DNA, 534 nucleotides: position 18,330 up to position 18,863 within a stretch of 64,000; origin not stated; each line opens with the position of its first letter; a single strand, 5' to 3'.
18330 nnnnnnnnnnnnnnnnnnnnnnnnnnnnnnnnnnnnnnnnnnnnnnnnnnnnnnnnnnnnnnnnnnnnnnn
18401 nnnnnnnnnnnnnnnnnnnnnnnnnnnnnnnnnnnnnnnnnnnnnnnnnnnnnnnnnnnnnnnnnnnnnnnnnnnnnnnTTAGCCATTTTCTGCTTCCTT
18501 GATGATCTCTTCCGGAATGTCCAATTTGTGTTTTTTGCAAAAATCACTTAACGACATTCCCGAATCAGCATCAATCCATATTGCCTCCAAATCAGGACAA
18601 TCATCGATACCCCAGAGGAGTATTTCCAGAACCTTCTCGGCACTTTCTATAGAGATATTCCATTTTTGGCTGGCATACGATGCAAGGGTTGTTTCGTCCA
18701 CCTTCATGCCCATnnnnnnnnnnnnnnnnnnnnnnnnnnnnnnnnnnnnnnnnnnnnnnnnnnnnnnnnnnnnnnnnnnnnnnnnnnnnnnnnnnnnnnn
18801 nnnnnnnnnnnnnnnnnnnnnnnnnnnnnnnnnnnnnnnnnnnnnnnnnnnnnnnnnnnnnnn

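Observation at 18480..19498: Self-contained two-gene cassette (Cys-rich 218-aa protein + 77-aa acidic protein) with own promoter and terminator, GC-richer than surroundings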

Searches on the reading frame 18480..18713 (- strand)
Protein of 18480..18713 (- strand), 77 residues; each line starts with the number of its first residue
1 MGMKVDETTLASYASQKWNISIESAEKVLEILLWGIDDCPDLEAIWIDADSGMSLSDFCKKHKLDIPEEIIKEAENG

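Call 7: search_protein_families(library=pfam, proteins=[window:18480-18713:-], max_evalue=0.1)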
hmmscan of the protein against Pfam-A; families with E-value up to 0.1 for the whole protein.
window:18480-18713:- (77 aa): 1 family
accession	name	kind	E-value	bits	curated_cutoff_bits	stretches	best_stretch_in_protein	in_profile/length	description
PF20306.3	Sp-DndD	-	0.0038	17.8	27.2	0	55-73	6-22/51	Small protein found in certain Dnd DNA modification systems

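Call 8: search_protein_families(library=phrogs, proteins=[window:18480-18713:-], max_evalue=1)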
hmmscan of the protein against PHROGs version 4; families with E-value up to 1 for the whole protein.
window:18480-18713:- (77 aa): 0 families
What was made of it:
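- No similarity to ArdA, Ocr or other PHROG or Pfam families (calls 7, 8).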

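Call 9: search_protein_families(library=padloc, proteins=[window:18480-18713:-], max_evalue=1)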
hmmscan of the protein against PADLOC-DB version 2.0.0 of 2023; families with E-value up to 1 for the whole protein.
window:18480-18713:- (77 aa): 0 families

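Call 10: search_protein_families(library=ncbifam, proteins=[window:18480-18713:-], max_evalue=1)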
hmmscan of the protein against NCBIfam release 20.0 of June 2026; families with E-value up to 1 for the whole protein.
window:18480-18713:- (77 aa): 0 families
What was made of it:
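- Closest known: Type II toxin-antitoxin modules with reverse gene order. Different: No homology to any toxin or antitoxin family (calls 7, 9, 10).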

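Call 12: find_homologous_proteins(query=window:18480-18713:-, max_evalue=0.01)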
Query window:18480-18713:- (77 aa): 1 proteins with E <= 0.01 among 1 candidates.
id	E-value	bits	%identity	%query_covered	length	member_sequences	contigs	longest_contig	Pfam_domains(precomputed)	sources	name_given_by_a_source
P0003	4.4e-44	165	100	100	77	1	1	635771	-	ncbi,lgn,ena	-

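Call 54: predict_structure(protein=window:18480-18713:-)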
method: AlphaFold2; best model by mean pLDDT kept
length: 77 residues; sequences in the alignment: 1
mean_pLDDT: 79.2   pTM: 0.61
mean pLDDT of the five models: 79.2, 77.3, 72.6, 70.7, 69.2
residues with pLDDT >= 90: 0; 70-90: 67; 50-70: 10; < 50: 0
segments of 3 or more residues with pLDDT < 50: none
pLDDT, mean of each block of 10 residues (from residue 1): 72 85 85 70 80 84 80 78
secondary structure, 60 per line:
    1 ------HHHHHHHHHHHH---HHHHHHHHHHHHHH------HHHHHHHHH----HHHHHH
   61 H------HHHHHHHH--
elements in order: H7-18 H22-35 H42-50 H55-61 H68-75
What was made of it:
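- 18480..18713 (-): CDS of 77 aa: very acidic (pI 4.2, net -10), predicted to be five helices. It evolves faster than its partner. Single-sequence AlphaFold2 gives pLDDT 79 and helices at 7-18, 22-35, 42-50, 55-61 and 68-75 (call 54).
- Tried and rejected: The 77-aa model (pLDDT 79, call 54) was searched with Foldseek against PDB and BFVD.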

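Call 57: fold_search(model_id=the predicted structure, library=pdb)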
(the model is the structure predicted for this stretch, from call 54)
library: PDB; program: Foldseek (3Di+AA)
matches with E <= 10: 69; with E <= 0.001: 0
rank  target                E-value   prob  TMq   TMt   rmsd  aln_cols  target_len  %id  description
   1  2l2d_MODEL_1_A        8.8e-01  0.63  0.41  0.43   3.9        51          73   22  Solution NMR Structure of human UBA-like domain of OTUD7A_11_83, NESG target HT6304A/OCSP target OTUD7A_11_83/ (released 2010-09-01)
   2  6l1q_A                1.7e+00  0.23  0.42  0.16   6.7        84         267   13  Crystal structure of AfCbbQ2, a MoxR AAA+-ATPase and CbbQO-type Rubisco activase from Acidithiobacillus ferrooxidans (released 2019-12-18)
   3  5c3c_A                2.6e+00  0.20  0.44  0.18   6.8        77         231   10  Structural characterization of a newly identified component of alpha-carboxysomes: The AAA+ domain Protein cso-CbbQ (released 2015-11-18)
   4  9qh8_A                2.7e+00  0.14  0.41  0.17   6.8        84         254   11  reduced NorQ-NorD VWA domain complex from Paracoccus denitrificans (released 2026-03-25)
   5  4lj8                  2.7e+00  0.08  0.27  0.08  11.3        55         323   29  ClpB NBD2 R621Q from T. thermophilus in complex with ADP (released 2014-02-12)
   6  5a7h                  2.9e+00  0.12  0.40  0.08   7.1        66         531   21  Comparison of the structure and activity of glycosylated and aglycosylated Human Carboxylesterase 1 (released 2016-01-13)
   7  2hps                  2.9e+00  0.08  0.33  0.17   9.0        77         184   21  Crystal structure of coelenterazine-binding protein from Renilla Muelleri (released 2007-01-09)
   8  9qh4_A                3.1e+00  0.14  0.42  0.17   7.1        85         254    9  NorQ hexamer from Paracoccus denitrificans (released 2026-03-25)
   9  5a7g                  3.1e+00  0.12  0.40  0.08   6.7        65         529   22  Comparison of the structure and activity of glycosylated and aglycosylated Human Carboxylesterase 1 (released 2016-01-13)
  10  1oai_A                3.9e+00  0.14  0.39  0.49   6.9        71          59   15  Complex between Tap UBA domain and FxFG nucleoporin peptide (released 2003-02-20)
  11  9qh6_F                4.4e+00  0.12  0.43  0.17   6.6        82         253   10  NorQ in complex with NorD VWA domain from Paracoccus denitrificans (released 2026-03-25)
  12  5fv4_A                4.4e+00  0.12  0.43  0.09   7.0        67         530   21  Pig liver esterase 5 (PLE5) (released 2017-02-15)
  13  1mbu_C                4.4e+00  0.11  0.40  0.36   9.5        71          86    4  Crystal Structure Analysis of ClpSN heterodimer (released 2002-12-11)
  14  4lja                  4.6e+00  0.07  0.29  0.07  10.8        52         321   27  ClpB NBD2 R621Q from T. thermophilus in complex with AMPPCP and guanidinium chloride (released 2014-02-12)
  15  7ok9_I                4.9e+00  0.16  0.31  0.05   1.4        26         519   35  Crystal structure of Penicillin-Binding Protein 1 (PBP1) from Staphylococcus aureus in complex with pentaglycine (released 2021-11-03)
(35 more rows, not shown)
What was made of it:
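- The partner model against the OTUD7A UBA-like domain, Foldseek E=0.88 (call 57).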

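Call 63: fold_search(model_id=the predicted structure, library=viral)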
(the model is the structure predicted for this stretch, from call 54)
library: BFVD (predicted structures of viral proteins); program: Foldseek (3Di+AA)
matches with E <= 10: 146; with E <= 0.001: 0
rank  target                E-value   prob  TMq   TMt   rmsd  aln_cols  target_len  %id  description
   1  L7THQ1                1.1e+00  0.12  0.22  0.10   9.2        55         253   16  Uncharacterized protein [Halorubrum sodomense tailed virus 2]
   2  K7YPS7                1.3e+00  0.08  0.23  0.27  13.7        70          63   20  (no name in the UniProt tables at hand)
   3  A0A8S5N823            1.7e+00  0.57  0.46  0.53   4.4        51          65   16  Transcription regulator-like protein [Siphoviridae sp. ctjel6]
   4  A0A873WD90            1.9e+00  0.60  0.49  0.13   2.5        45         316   18  Uncharacterized protein [Klebsiella phage Miami]
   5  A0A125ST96            2.0e+00  0.18  0.37  0.23   6.3        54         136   30  (no name in the UniProt tables at hand)
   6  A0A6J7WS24            2.0e+00  0.14  0.38  0.39  11.3        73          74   15  Uncharacterized protein [uncultured Caudovirales phage]
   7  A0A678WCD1            2.2e+00  0.13  0.33  0.17   7.9        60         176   17  Putative HK97 prohead protease [Pseudo-nitzschia multiseries DNA virus]
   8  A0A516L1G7            2.4e+00  0.25  0.54  0.17   6.9        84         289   17  (no name in the UniProt tables at hand)
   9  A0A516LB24            2.7e+00  0.16  0.43  0.09   7.4        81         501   16  (no name in the UniProt tables at hand)
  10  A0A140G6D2            3.0e+00  0.06  0.25  0.31  13.9        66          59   14  Uncharacterized protein [Arthrobacter phage KellEzio]
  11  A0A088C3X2            3.2e+00  0.10  0.35  0.35   6.4        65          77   15  (no name in the UniProt tables at hand)
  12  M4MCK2                3.4e+00  0.05  0.29  0.23  11.4        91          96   15  (no name in the UniProt tables at hand)
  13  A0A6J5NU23            3.6e+00  0.12  0.36  0.23   5.6        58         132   14  Uncharacterized protein [uncultured Caudovirales phage]
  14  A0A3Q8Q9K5            3.6e+00  0.03  0.24  0.14  18.1        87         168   11  Uncharacterized protein [Sulfolobales Beppu filamentous phage 1]
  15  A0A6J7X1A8            3.6e+00  0.02  0.19  0.17  15.7        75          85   12  Uncharacterized protein [uncultured Caudovirales phage]
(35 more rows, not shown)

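Call 67: search_solved_structures(query=A2, max_evalue=10, show_alignments=3)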
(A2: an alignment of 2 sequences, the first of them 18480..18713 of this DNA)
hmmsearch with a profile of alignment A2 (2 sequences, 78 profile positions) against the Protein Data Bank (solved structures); distinct sequences matched with E-value up to 10: 0.
